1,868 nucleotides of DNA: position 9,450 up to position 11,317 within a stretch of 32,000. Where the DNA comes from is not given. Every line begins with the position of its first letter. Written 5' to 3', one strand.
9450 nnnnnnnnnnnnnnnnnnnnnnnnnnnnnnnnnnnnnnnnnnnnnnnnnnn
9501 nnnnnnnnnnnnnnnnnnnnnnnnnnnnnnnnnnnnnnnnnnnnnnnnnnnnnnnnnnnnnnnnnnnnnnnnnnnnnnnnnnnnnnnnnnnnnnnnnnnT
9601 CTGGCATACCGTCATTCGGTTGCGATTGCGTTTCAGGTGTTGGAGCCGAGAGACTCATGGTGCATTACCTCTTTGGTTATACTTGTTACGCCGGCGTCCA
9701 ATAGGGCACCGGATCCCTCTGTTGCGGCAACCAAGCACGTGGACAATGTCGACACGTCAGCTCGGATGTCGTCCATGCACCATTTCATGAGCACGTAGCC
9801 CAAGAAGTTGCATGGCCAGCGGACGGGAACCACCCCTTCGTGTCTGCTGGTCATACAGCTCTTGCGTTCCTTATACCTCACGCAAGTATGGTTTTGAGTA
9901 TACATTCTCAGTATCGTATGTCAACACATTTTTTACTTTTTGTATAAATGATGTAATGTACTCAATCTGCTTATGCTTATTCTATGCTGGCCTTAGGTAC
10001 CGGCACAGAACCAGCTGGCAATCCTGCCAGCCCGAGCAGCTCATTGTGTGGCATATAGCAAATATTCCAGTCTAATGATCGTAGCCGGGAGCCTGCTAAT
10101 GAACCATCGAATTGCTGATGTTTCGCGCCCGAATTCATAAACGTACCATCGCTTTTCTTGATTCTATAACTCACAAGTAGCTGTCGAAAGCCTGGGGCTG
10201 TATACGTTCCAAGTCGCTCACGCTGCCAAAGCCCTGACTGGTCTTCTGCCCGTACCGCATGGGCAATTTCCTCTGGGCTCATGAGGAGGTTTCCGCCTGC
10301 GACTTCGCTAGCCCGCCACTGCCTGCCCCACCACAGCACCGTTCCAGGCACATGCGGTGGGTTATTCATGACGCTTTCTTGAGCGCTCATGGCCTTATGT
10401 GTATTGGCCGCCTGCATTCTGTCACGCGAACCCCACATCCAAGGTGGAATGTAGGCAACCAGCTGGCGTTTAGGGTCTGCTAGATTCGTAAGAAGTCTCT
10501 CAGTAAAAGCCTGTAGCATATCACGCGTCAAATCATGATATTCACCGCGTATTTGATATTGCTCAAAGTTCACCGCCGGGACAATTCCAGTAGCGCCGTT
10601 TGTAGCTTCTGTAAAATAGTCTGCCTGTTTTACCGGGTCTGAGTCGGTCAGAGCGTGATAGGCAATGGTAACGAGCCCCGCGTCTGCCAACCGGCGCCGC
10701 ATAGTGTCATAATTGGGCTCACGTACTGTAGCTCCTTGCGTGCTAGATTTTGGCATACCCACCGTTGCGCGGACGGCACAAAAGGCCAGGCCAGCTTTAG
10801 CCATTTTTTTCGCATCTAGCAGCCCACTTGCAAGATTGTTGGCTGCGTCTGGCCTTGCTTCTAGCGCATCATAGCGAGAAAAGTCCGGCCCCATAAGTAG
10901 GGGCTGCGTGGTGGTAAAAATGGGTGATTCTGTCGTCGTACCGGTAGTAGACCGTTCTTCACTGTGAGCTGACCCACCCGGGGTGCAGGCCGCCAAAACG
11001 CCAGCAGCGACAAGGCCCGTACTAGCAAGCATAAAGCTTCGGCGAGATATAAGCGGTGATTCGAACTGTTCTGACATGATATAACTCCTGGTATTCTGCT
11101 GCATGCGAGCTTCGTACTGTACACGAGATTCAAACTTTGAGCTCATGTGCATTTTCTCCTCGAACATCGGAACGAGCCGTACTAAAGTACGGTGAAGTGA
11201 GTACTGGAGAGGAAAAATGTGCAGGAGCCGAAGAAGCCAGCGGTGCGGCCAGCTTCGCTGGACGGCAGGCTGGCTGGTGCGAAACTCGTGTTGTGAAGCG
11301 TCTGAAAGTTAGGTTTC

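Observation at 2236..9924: Translationally coupled envelope operon: four unrecognisable proteins feeding into two cell-wall hydrolases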

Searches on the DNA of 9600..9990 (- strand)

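Call 85: search_rna_families(source=window, start=9600, end=9990, threshold=evalue, max_evalue=10, show_alignments=2)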
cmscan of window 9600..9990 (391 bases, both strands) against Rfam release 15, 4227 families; matches with E-value up to 10: 0.
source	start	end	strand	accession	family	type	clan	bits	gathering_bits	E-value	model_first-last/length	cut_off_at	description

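Call 92: build_rna_model(alignment_id=A11)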
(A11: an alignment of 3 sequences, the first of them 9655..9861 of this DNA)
Model R1 built from alignment A11 (3 sequences, 210 columns); structure: RNAalifold consensus.
model positions 205; base pairs 66; branch points 4; effective number of sequences 0.91; information 0.591 bits per position. Calibrated on 0.2 Mb of random sequence (short: E-values are rough).
structure used (alignment columns):
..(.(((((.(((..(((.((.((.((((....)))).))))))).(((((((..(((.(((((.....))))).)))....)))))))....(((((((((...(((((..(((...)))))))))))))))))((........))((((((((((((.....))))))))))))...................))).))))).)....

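Call 94: search_with_rna_model(model_id=R1, sources=[window, L001, L002, L003, L004, L005, L006, L007, L088, L089, L090, L091, L092, L093, L094, L095, L096, L097, L098, L099, L100], max_evalue=1)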
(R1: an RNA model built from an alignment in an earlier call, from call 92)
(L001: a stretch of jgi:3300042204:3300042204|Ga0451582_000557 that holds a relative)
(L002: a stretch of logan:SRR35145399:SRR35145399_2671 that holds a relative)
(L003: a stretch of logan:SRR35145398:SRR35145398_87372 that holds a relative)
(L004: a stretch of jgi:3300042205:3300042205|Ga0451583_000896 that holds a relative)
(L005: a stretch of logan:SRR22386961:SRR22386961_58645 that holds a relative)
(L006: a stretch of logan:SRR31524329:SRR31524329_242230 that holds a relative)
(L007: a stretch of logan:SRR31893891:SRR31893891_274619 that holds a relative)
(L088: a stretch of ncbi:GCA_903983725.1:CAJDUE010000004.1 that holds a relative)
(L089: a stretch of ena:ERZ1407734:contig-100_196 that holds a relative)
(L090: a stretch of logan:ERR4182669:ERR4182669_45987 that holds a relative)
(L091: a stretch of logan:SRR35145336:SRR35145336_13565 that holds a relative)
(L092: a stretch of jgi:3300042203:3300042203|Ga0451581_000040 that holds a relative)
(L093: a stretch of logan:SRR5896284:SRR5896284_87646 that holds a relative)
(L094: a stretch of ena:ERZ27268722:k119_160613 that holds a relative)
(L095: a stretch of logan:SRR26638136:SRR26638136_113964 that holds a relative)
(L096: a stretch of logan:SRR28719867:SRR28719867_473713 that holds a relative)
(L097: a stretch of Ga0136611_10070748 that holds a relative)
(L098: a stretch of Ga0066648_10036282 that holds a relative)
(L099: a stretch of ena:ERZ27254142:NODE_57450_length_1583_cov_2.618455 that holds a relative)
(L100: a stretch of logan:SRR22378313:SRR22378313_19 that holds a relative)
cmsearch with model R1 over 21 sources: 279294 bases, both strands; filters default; matches with E-value up to 1: 15.
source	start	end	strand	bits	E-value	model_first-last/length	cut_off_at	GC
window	9655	9861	-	221.1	9.2e-60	1-205/205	no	0.56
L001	9802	10004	+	213.5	1.2e-57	1-205/205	no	0.52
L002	8243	8445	+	213.5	1.2e-57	1-205/205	no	0.52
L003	6192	6394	+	213.5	1.2e-57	1-205/205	no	0.52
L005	9513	9714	+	191.7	1.6e-51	1-205/205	no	0.54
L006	567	768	+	191.7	1.6e-51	1-205/205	no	0.54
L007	159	360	+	191.7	1.6e-51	1-205/205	no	0.54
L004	1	109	+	84.4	1.5e-21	95-205/205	5'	0.5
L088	9777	9973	+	40.6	2.6e-09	1-205/205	no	0.5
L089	9777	9973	+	40.6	2.6e-09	1-205/205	no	0.5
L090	5131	5327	+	40.6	2.6e-09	1-205/205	no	0.5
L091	9788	9985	+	25.8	3.6e-05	1-205/205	no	0.46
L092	9788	9985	+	25.8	3.6e-05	1-205/205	no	0.46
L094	9011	9226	+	24.5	8.2e-05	1-205/205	no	0.49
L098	1648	1797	+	13.4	0.11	1-205/205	no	0.51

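Call 95: search_with_rna_model(model_id=R1, sources=[window, L001, L005, L088, L091, L094, L098, L096, L100, L093, L095, L097, L099], max_evalue=10, make_alignment=true)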
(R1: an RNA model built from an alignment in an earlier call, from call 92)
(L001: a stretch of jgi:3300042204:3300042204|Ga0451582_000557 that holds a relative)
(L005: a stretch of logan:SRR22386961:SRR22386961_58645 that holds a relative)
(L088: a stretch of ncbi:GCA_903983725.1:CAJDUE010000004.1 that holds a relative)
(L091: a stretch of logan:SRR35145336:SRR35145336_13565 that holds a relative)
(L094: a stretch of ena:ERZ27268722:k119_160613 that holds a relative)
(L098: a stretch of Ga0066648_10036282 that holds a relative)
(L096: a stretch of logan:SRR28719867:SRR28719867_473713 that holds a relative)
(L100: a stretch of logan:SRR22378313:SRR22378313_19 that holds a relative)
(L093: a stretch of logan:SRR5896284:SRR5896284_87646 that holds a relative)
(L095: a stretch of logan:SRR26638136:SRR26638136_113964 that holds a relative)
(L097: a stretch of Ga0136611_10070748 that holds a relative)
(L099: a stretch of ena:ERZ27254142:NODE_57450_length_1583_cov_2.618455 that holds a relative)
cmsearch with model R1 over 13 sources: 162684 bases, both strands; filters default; matches with E-value up to 10: 11.
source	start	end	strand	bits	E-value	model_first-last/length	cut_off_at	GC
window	9655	9861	-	221.1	5.3e-60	1-205/205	no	0.56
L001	9802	10004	+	213.5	7.1e-58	1-205/205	no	0.52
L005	9513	9714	+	191.7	9.1e-52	1-205/205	no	0.54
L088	9777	9973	+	40.6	1.5e-09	1-205/205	no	0.5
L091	9788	9985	+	25.8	2.1e-05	1-205/205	no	0.46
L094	9011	9226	+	24.5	4.8e-05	1-205/205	no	0.49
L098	1648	1797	+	13.4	0.062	1-205/205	no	0.51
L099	240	296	+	9.1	0.96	1-205/205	no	0.51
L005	9511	9569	-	9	1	1-205/205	no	0.63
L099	238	294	-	7.8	2.2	1-205/205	no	0.51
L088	11539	11568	-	6.7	4.7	1-205/205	no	0.6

Alignment A12: 11 matches aligned to the model, 340 columns, each read 5' to 3' on its own strand. Consensus structure (alignment columns), stored with it:
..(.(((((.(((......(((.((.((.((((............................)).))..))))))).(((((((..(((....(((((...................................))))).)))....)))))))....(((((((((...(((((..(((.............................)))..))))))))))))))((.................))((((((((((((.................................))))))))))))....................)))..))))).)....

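Call 101: build_rna_model(alignment_id=A13, structure=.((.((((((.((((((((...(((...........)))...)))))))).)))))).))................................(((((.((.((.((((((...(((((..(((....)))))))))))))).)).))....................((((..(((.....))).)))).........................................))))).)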
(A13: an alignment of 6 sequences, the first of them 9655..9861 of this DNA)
Model R2 built from alignment A13 (6 sequences, 236 columns); structure: as given.
model positions 214; base pairs 49; branch points 2; effective number of sequences 2.5; information 0.59 bits per position. Calibrated on 0.2 Mb of random sequence (short: E-values are rough).
structure used (alignment columns):
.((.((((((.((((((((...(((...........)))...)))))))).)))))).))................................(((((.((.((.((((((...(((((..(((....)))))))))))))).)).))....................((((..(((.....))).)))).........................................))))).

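Call 102: search_with_rna_model(model_id=R2, sources=[window, L001, L005, L088, L091, L094, L098, L096, L100, L093, L095, L097, L099], max_evalue=1, show_alignments=0)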
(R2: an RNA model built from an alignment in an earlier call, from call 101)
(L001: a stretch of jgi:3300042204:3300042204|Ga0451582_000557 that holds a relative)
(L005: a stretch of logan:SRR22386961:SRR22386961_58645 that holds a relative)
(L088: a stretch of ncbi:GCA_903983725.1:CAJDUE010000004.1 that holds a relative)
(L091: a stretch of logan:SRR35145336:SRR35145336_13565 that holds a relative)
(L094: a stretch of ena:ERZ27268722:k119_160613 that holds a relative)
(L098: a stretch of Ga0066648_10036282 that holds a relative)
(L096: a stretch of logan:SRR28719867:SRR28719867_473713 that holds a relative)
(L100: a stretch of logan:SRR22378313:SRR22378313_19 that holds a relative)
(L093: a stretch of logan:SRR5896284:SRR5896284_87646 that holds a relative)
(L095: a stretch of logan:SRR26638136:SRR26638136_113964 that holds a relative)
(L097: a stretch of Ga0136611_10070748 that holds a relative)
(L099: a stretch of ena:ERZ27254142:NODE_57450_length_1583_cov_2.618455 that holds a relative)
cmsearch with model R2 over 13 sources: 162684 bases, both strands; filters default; matches with E-value up to 1: 15.
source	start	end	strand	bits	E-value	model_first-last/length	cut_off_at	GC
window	9655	9861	-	199.4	1.4e-48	1-214/214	no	0.56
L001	9802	10004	+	191.3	1.5e-46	1-214/214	no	0.52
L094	9011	9226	+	180.7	7.1e-44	1-214/214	no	0.49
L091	9788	10004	+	176.9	6.4e-43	1-214/214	no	0.46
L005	9513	9714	+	172.4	9e-42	1-214/214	no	0.54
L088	9777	10004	+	150.6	2.8e-36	1-214/214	no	0.47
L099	168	294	-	34.3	5.1e-07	1-214/214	no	0.43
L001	9769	9858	-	34.1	5.5e-07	1-214/214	no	0.49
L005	9477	9569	-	32.8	1.2e-06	1-214/214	no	0.57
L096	3030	3189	+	32.6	1.4e-06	1-214/214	no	0.51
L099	240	471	+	31.9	2e-06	1-214/214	no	0.49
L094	8985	9067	-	31.9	2e-06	1-214/214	no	0.4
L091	9761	9844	-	31.2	3.1e-06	1-214/214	no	0.39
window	9805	9965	+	30.8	3.9e-06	1-214/214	no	0.42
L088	9616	9837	-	20.6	0.0014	1-214/214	no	0.36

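Call 110: search_with_rna_model(model_id=R2, sources=[L100, L093, L095, L097, L098], max_evalue=10, filters=off)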
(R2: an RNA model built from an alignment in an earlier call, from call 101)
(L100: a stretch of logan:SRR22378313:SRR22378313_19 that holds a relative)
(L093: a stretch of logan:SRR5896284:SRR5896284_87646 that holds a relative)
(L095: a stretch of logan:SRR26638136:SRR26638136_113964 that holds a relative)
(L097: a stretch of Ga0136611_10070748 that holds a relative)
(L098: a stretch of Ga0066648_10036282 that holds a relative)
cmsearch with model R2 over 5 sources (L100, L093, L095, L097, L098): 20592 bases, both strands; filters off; matches with E-value up to 10: 12.
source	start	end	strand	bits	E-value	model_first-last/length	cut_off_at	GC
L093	1571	1641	-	10.8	0.053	1-214/214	no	0.61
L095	203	306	+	8.4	0.21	1-214/214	no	0.3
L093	1583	1673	+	6.8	0.54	1-214/214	no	0.57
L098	1283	1447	+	5.1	1.4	1-214/214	no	0.36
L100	6411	6513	+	4.5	2.1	1-214/214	no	0.48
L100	2498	2517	+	4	2.7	20-38/214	no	0.55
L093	3178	3192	+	3.3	4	109-123/214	no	0.4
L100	5968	6052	+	3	4.8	92-187/214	no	0.44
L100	4980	5099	+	2.5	6.3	1-214/214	no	0.42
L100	3063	3140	+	2.5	6.4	1-214/214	no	0.49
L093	1233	1337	-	1.9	9.1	1-214/214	no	0.4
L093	3743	3849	-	1.9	9.1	1-214/214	no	0.5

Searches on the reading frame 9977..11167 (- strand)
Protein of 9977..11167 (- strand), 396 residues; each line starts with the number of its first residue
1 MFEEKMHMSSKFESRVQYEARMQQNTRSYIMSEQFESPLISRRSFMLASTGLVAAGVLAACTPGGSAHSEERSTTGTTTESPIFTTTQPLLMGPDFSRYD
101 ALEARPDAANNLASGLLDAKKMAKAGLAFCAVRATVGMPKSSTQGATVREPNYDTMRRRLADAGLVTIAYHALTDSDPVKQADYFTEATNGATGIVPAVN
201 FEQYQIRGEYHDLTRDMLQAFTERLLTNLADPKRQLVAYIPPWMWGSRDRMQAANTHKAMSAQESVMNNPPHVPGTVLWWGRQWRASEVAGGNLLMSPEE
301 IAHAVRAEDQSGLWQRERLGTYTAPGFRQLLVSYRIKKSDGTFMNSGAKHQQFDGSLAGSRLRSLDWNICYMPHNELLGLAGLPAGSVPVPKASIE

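Call 4: search_protein_families(library=pfam, proteins=[window:9977-11167:-], max_evalue=0.1)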
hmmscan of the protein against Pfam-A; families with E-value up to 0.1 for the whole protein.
window:9977-11167:- (396 aa): 2 families
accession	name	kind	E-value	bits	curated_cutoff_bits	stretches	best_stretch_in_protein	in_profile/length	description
PF01183.26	Glyco_hydro_25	-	0.00012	22.8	27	1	142-245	27-132/180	Glycosyl hydrolases family 25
PF10518.14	TAT_signal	-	0.014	15.8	22.7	1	40-59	2-21/21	TAT (twin-arginine translocation) pathway signal sequence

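Call 5: search_protein_families(library=ncbifam, proteins=[window:9977-11167:-], max_evalue=0.1)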
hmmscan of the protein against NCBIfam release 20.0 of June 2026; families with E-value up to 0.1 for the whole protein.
window:9977-11167:- (396 aa): 1 family
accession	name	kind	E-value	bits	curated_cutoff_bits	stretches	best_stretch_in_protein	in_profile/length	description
TIGR01409.1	TAT_signal_seq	domain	0.051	14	16.7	0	40-66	1-27/29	twin-arginine translocation signal domain-containing protein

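Call 11: search_protein_families(library=phrogs, proteins=[window:9977-11167:-], max_evalue=0.1)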
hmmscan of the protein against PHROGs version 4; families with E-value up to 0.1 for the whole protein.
window:9977-11167:- (396 aa): 2 families
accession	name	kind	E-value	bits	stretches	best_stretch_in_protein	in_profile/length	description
phrog_3084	-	lysis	3.5e-06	27.3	1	142-246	188-285/468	endolysin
phrog_291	-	lysis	0.065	13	1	120-203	128-206/509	endolysin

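Call 103: search_protein_families(library=padloc, proteins=[window:9977-11167:-], max_evalue=0.01)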
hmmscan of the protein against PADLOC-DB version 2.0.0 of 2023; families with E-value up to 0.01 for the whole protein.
window:9977-11167:- (396 aa): 0 families
